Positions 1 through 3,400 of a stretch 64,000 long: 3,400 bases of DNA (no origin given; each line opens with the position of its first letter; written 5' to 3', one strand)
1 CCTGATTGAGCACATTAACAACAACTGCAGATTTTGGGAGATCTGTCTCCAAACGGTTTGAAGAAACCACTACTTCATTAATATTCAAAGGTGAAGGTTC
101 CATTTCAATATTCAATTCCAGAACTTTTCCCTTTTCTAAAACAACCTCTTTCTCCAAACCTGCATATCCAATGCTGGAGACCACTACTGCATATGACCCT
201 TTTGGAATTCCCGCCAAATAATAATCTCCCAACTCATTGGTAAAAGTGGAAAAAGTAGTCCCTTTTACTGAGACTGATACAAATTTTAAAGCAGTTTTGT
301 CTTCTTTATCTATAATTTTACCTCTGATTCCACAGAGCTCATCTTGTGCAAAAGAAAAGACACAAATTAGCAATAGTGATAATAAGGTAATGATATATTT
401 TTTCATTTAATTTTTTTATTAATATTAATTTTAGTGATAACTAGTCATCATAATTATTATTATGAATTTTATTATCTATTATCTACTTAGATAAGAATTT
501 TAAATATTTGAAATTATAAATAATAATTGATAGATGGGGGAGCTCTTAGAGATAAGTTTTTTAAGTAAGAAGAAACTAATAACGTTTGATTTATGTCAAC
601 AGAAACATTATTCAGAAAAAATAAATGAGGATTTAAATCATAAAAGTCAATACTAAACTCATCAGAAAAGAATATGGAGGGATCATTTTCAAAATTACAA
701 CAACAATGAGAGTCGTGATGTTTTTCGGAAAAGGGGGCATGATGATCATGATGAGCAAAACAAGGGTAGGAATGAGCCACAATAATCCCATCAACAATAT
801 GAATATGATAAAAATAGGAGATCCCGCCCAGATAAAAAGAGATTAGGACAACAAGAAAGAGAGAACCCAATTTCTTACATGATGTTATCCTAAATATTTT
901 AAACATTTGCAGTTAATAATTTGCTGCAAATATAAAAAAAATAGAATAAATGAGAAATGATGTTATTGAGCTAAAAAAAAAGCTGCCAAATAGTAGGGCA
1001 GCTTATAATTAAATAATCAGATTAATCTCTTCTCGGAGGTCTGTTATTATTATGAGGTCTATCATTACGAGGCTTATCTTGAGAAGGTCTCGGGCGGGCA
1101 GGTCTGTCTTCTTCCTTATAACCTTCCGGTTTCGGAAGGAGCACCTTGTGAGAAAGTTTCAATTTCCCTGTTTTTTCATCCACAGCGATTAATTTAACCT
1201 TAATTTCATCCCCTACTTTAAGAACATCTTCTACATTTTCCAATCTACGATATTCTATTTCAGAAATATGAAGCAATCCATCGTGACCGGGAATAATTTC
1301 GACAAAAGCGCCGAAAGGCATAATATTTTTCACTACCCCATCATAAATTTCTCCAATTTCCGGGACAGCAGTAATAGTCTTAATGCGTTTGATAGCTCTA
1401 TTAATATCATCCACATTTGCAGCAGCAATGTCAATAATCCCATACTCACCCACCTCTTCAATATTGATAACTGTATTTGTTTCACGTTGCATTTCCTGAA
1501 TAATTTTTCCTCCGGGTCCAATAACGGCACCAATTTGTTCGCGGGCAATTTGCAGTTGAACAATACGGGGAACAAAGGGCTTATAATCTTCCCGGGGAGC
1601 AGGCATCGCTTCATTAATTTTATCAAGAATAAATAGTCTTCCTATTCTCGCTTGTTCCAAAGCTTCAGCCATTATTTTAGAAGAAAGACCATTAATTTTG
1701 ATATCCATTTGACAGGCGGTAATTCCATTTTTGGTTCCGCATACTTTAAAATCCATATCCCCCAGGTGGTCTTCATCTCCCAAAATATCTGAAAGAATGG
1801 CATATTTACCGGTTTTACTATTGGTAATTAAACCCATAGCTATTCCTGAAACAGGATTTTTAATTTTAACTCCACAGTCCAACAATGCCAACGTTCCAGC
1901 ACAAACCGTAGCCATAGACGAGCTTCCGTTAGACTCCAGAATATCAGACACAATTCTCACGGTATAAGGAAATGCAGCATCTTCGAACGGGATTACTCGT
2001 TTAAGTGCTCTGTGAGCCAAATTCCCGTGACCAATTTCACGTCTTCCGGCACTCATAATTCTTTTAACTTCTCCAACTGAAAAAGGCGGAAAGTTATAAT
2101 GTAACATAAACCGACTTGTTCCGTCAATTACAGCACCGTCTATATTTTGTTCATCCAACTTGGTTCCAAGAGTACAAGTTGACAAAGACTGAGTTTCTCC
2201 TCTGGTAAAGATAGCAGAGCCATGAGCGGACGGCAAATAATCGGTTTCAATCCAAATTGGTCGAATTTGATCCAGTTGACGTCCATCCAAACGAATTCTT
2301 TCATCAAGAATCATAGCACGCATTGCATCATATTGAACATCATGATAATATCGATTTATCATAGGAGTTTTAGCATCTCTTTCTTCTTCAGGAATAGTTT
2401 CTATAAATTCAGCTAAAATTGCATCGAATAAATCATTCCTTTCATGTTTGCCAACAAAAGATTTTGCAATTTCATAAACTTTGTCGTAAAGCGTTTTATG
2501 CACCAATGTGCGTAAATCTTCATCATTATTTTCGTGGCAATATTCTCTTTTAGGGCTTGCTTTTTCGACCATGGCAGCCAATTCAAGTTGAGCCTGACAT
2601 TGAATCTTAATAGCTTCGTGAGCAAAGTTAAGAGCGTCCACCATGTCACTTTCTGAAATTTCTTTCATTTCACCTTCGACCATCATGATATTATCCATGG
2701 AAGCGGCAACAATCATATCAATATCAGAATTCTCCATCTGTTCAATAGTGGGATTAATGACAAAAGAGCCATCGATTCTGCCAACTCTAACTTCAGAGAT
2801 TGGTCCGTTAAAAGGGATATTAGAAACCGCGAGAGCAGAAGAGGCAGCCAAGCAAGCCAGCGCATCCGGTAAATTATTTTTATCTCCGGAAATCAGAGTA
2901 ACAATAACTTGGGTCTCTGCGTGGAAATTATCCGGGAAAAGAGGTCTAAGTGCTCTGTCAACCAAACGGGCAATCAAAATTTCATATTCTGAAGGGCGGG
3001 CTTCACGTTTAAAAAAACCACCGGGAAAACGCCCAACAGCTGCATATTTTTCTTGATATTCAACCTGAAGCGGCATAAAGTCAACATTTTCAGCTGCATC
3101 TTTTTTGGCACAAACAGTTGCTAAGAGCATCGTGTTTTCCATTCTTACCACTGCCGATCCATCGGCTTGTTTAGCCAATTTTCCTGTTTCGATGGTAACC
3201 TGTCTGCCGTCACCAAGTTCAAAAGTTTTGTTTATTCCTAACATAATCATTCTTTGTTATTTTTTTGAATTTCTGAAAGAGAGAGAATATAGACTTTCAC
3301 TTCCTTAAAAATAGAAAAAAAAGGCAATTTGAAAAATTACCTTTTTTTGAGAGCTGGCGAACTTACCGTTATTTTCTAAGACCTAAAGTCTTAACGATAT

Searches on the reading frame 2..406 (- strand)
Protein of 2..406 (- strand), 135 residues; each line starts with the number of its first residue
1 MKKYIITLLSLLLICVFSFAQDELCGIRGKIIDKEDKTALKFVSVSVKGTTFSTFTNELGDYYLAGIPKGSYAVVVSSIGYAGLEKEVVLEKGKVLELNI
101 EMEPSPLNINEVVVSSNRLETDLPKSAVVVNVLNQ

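Call 55: search_protein_families(library=ncbifam, proteins=[window:2-406:-], max_evalue=0.001)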
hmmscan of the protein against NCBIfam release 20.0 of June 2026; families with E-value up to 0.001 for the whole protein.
window:2-406:- (135 aa): 3 families
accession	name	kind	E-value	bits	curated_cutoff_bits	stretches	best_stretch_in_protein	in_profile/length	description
TIGR04056.1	OMP_RagA_SusC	subfamily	1.7e-08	33.3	368.25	1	27-114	3-83/981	SusC/RagA family TonB-linked outer membrane protein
NF052345.1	S_layer_anammox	exception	4.9e-07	27.5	1400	1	25-132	1313-1419/1596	Kustd1514 family S-layer glycoprotein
NF053692.1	BamP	equivalog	8.3e-05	22.1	230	1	3-118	2-114/251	BamP family beta-barrel-assembly machinery protein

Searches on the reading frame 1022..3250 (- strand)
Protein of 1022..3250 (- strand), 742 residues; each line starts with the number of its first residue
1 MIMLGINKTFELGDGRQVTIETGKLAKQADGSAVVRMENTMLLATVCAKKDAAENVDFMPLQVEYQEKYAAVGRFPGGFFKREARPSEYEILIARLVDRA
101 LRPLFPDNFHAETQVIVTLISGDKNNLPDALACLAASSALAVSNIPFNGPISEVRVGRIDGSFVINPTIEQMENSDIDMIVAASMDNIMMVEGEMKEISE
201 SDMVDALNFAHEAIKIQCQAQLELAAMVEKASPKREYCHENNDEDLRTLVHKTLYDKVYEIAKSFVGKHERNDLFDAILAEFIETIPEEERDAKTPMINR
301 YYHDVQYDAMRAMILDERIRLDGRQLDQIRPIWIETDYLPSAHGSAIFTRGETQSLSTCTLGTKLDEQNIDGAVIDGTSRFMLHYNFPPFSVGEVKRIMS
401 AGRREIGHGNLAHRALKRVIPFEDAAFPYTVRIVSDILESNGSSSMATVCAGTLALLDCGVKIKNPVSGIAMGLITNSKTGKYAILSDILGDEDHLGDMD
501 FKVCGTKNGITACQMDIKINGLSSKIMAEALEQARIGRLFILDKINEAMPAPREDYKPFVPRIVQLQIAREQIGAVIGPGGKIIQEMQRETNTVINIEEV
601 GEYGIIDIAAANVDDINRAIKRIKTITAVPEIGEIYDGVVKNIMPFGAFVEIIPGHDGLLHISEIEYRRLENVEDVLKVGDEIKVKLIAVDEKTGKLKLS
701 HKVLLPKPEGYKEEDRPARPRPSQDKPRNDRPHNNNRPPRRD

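Call 7: search_protein_families(library=pfam, proteins=[window:1022-3250:-], max_evalue=0.001)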
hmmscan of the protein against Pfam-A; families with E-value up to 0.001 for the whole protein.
window:1022-3250:- (742 aa): 5 families
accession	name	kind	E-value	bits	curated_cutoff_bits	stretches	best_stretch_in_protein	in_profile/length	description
PF01138.27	RNase_PH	-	1.2e-59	200.8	25.5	2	15-146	2-130/130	3' exoribonuclease family, domain 1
PF03725.20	RNase_PH_C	-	2.4e-22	79.1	20.8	2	149-213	1-67/67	3' exoribonuclease family, domain 2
PF00575.29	S1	-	3.8e-21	75.7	22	1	630-702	2-74/74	S1 RNA binding domain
PF03726.19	PNPase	-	2.4e-10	41.2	24.6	1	249-325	5-81/81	Polyribonucleotide nucleotidyltransferase, RNA binding domain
PF00013.35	KH_1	-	2.6e-09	37.1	21.5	1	564-624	2-65/66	KH domain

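Call 75: find_encoding_contigs(protein=window:1022-3250:-, flank=10000, max_places=2)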
Protein window:1022-3250:- (742 aa): 14 contigs read that carry it; 2 places shown.
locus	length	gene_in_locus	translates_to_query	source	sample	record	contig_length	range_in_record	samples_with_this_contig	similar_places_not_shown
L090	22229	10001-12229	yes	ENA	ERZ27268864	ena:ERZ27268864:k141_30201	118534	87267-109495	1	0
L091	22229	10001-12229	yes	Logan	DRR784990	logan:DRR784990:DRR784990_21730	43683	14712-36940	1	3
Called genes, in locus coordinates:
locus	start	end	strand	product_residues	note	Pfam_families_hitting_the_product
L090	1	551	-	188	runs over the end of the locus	PF02659:Mntp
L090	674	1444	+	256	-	PF01936:NYN, PF12872:OST-HTH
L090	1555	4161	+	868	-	PF13585:CHU_C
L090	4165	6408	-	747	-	PF00989:PAS, PF13426:PAS_9 (weak), PF02518:HATPase_c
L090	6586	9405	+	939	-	PF00675:Peptidase_M16, PF05193:Peptidase_M16_C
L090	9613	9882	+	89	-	PF00312:Ribosomal_S15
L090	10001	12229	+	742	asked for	PF01138:RNase_PH, PF03725:RNase_PH_C, PF03726:PNPase, PF01138:RNase_PH, PF00013:KH_1, PF00575:S1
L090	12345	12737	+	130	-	-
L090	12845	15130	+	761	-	PF13620:CarboxypepD_reg, PF13715:CarbopepD_reg_2, PF07715:Plug, PF00593:TonB_dep_Rec_b-barrel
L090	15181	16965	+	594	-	PF00654:Voltage_CLC, PF00571:CBS (weak)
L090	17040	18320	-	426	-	PF04932:Wzy_C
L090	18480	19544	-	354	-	PF02706:Wzz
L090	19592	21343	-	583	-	PF01336:tRNA_anti-codon, PF00152:tRNA-synt_2, PF02938:GAD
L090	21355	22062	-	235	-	-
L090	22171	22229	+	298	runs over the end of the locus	PF01887:SAM_HAT_N, PF20257:SAM_HAT_C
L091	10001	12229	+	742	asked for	PF01138:RNase_PH, PF03725:RNase_PH_C, PF03726:PNPase, PF01138:RNase_PH, PF00013:KH_1, PF00575:S1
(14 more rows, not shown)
